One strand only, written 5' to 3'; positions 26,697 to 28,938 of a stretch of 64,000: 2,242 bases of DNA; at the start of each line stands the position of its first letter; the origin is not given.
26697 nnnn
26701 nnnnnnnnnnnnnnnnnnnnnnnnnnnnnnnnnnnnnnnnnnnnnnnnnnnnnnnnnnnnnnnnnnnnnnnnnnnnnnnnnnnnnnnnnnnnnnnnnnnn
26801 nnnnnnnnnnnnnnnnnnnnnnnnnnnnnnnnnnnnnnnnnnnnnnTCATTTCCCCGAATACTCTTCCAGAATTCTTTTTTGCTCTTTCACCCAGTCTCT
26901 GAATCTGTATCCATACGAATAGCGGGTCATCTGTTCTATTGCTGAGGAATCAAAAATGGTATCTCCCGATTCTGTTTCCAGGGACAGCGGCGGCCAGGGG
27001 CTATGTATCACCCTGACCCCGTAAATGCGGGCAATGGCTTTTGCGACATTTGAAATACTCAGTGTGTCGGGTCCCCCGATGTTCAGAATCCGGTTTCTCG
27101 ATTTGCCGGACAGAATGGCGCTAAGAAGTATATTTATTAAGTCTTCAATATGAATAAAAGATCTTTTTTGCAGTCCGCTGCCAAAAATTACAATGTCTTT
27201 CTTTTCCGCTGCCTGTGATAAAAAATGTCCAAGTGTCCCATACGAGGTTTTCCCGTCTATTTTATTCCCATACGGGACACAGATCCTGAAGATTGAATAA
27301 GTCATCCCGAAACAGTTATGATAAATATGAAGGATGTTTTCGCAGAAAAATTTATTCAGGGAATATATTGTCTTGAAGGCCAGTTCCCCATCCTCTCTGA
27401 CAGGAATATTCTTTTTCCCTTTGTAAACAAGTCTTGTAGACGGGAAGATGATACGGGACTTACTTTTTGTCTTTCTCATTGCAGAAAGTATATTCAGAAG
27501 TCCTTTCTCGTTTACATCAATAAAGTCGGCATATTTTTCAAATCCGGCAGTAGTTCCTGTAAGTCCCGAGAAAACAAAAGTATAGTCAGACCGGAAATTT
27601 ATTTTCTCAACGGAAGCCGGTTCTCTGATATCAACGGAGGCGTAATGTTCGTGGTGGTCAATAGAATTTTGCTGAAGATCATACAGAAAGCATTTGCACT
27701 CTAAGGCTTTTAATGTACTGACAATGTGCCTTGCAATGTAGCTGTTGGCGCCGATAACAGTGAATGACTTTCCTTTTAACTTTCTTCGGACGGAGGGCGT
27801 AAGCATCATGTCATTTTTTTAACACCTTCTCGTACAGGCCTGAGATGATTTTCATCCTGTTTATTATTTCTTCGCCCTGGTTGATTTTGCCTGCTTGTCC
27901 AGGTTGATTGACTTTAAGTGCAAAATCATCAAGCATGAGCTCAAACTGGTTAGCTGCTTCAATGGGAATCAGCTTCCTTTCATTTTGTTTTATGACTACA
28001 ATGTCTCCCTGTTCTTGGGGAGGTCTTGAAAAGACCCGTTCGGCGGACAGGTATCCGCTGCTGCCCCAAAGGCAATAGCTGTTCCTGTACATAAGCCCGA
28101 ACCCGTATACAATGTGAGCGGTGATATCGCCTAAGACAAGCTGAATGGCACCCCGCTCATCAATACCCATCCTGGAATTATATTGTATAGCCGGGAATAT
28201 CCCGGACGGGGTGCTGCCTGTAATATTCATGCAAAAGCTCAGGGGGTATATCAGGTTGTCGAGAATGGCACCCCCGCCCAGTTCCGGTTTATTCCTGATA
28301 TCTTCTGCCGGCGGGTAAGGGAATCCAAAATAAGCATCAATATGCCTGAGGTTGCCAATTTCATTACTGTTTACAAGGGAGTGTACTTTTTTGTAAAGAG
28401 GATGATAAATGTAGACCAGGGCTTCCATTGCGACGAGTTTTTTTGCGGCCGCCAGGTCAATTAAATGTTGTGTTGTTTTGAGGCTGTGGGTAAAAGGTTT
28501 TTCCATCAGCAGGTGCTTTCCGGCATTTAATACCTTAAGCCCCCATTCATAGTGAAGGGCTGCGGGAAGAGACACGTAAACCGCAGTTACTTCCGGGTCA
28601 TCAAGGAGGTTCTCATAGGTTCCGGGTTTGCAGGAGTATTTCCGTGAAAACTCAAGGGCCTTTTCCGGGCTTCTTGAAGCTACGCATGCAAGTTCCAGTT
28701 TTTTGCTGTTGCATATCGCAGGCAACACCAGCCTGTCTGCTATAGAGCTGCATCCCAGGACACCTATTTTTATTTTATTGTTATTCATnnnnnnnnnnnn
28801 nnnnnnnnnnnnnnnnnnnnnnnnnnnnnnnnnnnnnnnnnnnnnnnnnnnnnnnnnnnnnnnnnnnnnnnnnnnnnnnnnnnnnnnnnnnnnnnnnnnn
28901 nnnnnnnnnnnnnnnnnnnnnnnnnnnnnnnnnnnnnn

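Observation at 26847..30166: NDP-hexose 2,3-dehydratase plus Gfo/Idh/MocA reductase plus SDR in a Bacteroidota surface-glycan operon: a predicted 2,6-dideoxy (or 3-amino-2,3,6-trideoxy) sugar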

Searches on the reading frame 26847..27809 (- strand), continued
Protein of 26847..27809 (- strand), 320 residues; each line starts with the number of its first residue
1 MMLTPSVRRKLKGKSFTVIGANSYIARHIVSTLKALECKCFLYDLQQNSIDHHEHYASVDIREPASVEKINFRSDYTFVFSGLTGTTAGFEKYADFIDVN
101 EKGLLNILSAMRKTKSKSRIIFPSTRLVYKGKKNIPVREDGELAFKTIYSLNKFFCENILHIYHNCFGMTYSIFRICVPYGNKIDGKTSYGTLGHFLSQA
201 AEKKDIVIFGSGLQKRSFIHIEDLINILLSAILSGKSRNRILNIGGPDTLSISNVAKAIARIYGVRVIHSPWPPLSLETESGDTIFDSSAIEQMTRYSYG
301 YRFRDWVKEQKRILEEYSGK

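Call 36: find_encoding_contigs(protein=P0173, flank=8000, max_places=1)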
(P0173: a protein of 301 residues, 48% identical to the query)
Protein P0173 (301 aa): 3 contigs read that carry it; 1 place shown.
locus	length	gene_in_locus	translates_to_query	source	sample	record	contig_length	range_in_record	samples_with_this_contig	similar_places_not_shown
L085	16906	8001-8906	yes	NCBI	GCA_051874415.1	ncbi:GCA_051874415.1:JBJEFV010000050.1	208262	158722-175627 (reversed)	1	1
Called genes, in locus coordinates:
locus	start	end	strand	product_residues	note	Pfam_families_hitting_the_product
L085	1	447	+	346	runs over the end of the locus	PF08240:ADH_N, PF00107:ADH_zinc_N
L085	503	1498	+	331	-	PF00535:Glycos_transf_2, PF10111:Glyco_tranf_2_2, PF13641:Glyco_tranf_2_3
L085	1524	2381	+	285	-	PF00535:Glycos_transf_2, PF10111:Glyco_tranf_2_2, PF13641:Glyco_tranf_2_3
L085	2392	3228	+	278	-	PF01531:Glyco_transf_11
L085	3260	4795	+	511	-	PF01943:Polysacc_synt (weak)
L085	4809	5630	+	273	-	PF03414:Glyco_transf_6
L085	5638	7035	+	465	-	PF03559:Hexose_dehydrat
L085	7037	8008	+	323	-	PF01408:GFO_IDH_MocA, PF22725:GFO_IDH_MocA_C3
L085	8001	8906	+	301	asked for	PF01370:Epimerase, PF04321:RmlD_sub_bind, PF16363:GDP_Man_Dehyd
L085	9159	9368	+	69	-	-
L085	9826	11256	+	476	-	PF04851:ResIII, PF00270:DEAD, PF00271:Helicase_C, PF03880:DbpA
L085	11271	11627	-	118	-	PF00515:TPR_1 (faint), PF07719:TPR_2 (faint), PF12895:ANAPC3 (weak), PF13174:TPR_6 (faint), PF13181:TPR_8 (faint), PF13424:TPR_12 (faint), PF25068:ARM_TT21_4th (faint), PF14559:TPR_19 (faint)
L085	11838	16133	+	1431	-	PF01548:DEDD_Tnp_IS110 (faint), PF01869:BcrAD_BadFG, PF09989:DUF2229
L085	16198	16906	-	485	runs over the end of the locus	PF01381:HTH_3, PF13560:HTH_31 (weak)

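Call 37: find_encoding_contigs(protein=P0156, flank=8000, max_places=1)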
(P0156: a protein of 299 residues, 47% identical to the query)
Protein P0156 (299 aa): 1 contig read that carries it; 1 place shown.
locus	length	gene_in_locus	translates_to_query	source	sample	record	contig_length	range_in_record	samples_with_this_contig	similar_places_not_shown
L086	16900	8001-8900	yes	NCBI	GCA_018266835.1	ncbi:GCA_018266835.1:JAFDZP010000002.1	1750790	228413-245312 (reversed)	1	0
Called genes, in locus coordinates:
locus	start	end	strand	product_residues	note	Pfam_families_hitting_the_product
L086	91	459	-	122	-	PF04480:DUF559, PF21598:PvuRts1I-like_N (weak), PF18741:MTES_1575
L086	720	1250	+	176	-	PF12099:DUF3575 (weak), PF13505:OMP_b-brl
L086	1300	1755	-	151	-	-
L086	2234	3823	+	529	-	-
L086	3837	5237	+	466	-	PF03559:Hexose_dehydrat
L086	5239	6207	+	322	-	PF01408:GFO_IDH_MocA, PF22725:GFO_IDH_MocA_C3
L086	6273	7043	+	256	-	PF13489:Methyltransf_23, PF08241:Methyltransf_11, PF08242:Methyltransf_12, PF13649:Methyltransf_25 (weak), PF13847:Methyltransf_31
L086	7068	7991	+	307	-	PF00535:Glycos_transf_2, PF10111:Glyco_tranf_2_2 (weak)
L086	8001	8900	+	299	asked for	PF01370:Epimerase, PF04321:RmlD_sub_bind, PF16363:GDP_Man_Dehyd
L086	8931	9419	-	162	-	PF00403:HMA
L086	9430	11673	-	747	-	PF00403:HMA, PF00122:E1-E2_ATPase, PF00702:Hydrolase, PF08282:Hydrolase_3 (weak)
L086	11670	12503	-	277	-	PF00809:Pterin_bind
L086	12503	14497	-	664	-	PF00133:tRNA-synt_1, PF01406:tRNA-synt_1e (faint), PF09334:tRNA-synt_1g, PF19303:Anticodon_3, PF08264:Anticodon_1, PF01588:tRNA_bind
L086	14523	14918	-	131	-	PF04134:DCC1-like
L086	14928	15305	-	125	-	PF07883:Cupin_2 (weak)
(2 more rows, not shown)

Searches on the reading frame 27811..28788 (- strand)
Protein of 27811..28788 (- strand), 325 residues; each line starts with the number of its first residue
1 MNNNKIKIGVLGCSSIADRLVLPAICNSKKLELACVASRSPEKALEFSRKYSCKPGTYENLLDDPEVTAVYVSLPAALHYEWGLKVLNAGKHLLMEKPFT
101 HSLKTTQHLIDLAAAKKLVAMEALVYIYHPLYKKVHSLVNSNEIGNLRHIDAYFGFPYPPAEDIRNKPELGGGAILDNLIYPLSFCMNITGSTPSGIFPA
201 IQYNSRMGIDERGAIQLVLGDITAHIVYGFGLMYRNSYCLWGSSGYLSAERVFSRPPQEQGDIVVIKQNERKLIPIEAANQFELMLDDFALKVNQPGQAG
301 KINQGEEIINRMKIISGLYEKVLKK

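Call 3: search_protein_families(library=pfam, proteins=[window:27811-28788:-])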
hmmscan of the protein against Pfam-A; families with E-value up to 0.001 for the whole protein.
window:27811-28788:- (325 aa): 2 families
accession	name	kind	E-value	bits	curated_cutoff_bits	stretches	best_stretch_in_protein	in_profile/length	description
PF01408.29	GFO_IDH_MocA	-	2.8e-21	76.9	24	1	6-121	1-117/120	Oxidoreductase family, NAD-binding Rossmann fold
PF22725.1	GFO_IDH_MocA_C3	-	2e-13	50.8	27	1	132-247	1-123/124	GFO/IDH/MocA C-terminal domain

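Call 4: search_protein_families(library=ncbifam, proteins=[window:27811-28788:-])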
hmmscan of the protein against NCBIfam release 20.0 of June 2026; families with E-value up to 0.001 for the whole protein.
window:27811-28788:- (325 aa): 9 families
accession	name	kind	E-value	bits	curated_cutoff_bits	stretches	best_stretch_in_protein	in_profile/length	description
TIGR04380.1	myo_inos_iolG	equivalog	3.4e-18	65.6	355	1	5-213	1-208/330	inositol 2-dehydrogenase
NF041392.1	XylDh_Gfo6_Halo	equivalog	3.6e-16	58.9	350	1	3-320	14-340/350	D-xylose 1-dehydrogenase Gfo6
NF008607.0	PRK11579.1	subfamily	4.8e-14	52.1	330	1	3-159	2-157/346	oxidoreductase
NF040723.1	UDP-GlcNAcDh_Arch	equivalog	5.6e-14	52.4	450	1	7-158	2-152/302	UDP-N-acetylglucosamine 3-dehydrogenase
NF007574.0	PRK10206.1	equivalog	1.9e-13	50.2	352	1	11-168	8-167/345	oxidoreductase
NF052479.1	LevoglcsnDh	equivalog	1.3e-09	37.2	650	1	40-150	45-157/386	levoglucosan dehydrogenase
NF052679.1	InsChiInosDhIolG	equivalog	5.5e-07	28.9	540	1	6-147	3-148/343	bifunctional inositol 2-dehydrogenase/D-chiro-inositol 1-dehydrogenase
NF058563.1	BT_2159_fam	equivalog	1.1e-06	27.9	650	1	6-149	1-145/350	disaccharide 3-dehydrogenase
NF058561.1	BT_2158_fam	equivalog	8.1e-06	24.7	750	1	59-157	87-187/487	glycoside 3-dehydrogenase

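Call 12: search_solved_structures(query=window:27811-28788:-, max_evalue=0.00001)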
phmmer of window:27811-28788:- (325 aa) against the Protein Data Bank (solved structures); distinct sequences matched with E-value up to 0.00001: 50.
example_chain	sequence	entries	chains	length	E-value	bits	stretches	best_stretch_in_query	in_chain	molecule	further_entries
3rbv_A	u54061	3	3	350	2.3e-44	155.2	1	2-293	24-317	Sugar 3-ketoreductase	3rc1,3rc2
3rc7_A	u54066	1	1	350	8.3e-44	153.3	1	2-293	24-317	Sugar 3-ketoreductase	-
3rcb_A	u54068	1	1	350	8.3e-44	153.3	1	2-293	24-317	Sugar 3-ketoreductase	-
3rc9_A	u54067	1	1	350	1.6e-43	152.4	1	2-293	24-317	Sugar 3-ketoreductase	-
4had_A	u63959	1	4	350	7.6e-36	127.2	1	5-319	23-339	Probable oxidoreductase protein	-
1ydw_A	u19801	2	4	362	1.2e-25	93.6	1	4-178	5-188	AX110P-like protein | Probable oxidoreductase At4g09670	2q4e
3evn_A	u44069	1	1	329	1.9e-18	70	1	2-205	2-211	Oxidoreductase, Gfo/Idh/MocA family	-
1ofg_A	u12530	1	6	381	3e-18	69.4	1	8-197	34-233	GLUCOSE-FRUCTOSE OXIDOREDUCTASE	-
1ryd_A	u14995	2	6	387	3.1e-18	69.3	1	8-197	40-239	glucose-fructose oxidoreductase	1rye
1h6a_A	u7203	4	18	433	4.5e-18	68.7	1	9-197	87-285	PRECURSOR FORM OF GLUCOSE-FRUCTOSE OXIDOREDUCTASE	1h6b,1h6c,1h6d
1evj_A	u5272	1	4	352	9.8e-18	67.7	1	10-197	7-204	GLUCOSE-FRUCTOSE OXIDOREDUCTASE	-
5a02_A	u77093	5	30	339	1.5e-17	67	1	5-288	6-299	ALDOSE-ALDOSE OXIDOREDUCTASE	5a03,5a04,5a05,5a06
3e9m_A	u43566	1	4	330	2.5e-16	63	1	2-245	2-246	Oxidoreductase, Gfo/Idh/MocA family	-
2glx_A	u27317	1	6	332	4.4e-16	62.2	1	9-300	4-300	1,5-anhydro-D-fructose reductase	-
4koa_A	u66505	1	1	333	2.7e-14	56.4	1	6-297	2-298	1,5-anhydro-D-fructose reductase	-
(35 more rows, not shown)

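Call 18: list_cluster_members(proteins=[P0001, window:27811-28788:-, window:26847-27809:-, window:30185-30994:-, window:25633-26850:-, window:33184-34428:+])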
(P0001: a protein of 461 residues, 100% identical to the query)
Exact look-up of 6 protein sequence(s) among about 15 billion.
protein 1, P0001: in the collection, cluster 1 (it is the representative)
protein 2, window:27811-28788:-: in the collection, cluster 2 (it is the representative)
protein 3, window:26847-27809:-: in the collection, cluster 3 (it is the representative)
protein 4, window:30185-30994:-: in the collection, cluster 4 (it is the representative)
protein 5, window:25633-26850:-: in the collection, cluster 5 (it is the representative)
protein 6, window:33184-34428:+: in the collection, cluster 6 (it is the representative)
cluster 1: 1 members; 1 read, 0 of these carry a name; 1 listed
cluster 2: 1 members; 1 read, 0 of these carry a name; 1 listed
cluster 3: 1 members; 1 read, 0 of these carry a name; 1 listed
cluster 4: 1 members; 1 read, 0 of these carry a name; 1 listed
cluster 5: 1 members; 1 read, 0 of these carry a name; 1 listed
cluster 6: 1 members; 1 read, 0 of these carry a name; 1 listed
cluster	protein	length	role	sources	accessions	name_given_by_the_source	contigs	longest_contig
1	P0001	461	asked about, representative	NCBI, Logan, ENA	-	-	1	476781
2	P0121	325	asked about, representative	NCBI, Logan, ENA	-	-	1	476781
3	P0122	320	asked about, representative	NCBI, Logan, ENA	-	-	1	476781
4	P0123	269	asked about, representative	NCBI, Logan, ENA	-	-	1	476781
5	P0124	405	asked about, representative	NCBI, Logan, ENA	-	-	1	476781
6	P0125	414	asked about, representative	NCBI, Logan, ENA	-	-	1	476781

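Call 31: search_solved_structures(query=window:27811-28788:-, max_evalue=1e-30, show_alignments=2)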
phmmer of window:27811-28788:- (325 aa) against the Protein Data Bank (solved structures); distinct sequences matched with E-value up to 1e-30: 5.
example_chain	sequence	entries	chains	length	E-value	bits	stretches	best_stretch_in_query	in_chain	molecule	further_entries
3rbv_A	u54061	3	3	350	2.3e-44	155.2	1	2-293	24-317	Sugar 3-ketoreductase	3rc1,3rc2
3rc7_A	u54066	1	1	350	8.3e-44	153.3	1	2-293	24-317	Sugar 3-ketoreductase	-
3rcb_A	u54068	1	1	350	8.3e-44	153.3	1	2-293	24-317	Sugar 3-ketoreductase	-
3rc9_A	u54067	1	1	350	1.6e-43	152.4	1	2-293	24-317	Sugar 3-ketoreductase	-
4had_A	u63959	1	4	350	7.6e-36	127.2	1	5-319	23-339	Probable oxidoreductase protein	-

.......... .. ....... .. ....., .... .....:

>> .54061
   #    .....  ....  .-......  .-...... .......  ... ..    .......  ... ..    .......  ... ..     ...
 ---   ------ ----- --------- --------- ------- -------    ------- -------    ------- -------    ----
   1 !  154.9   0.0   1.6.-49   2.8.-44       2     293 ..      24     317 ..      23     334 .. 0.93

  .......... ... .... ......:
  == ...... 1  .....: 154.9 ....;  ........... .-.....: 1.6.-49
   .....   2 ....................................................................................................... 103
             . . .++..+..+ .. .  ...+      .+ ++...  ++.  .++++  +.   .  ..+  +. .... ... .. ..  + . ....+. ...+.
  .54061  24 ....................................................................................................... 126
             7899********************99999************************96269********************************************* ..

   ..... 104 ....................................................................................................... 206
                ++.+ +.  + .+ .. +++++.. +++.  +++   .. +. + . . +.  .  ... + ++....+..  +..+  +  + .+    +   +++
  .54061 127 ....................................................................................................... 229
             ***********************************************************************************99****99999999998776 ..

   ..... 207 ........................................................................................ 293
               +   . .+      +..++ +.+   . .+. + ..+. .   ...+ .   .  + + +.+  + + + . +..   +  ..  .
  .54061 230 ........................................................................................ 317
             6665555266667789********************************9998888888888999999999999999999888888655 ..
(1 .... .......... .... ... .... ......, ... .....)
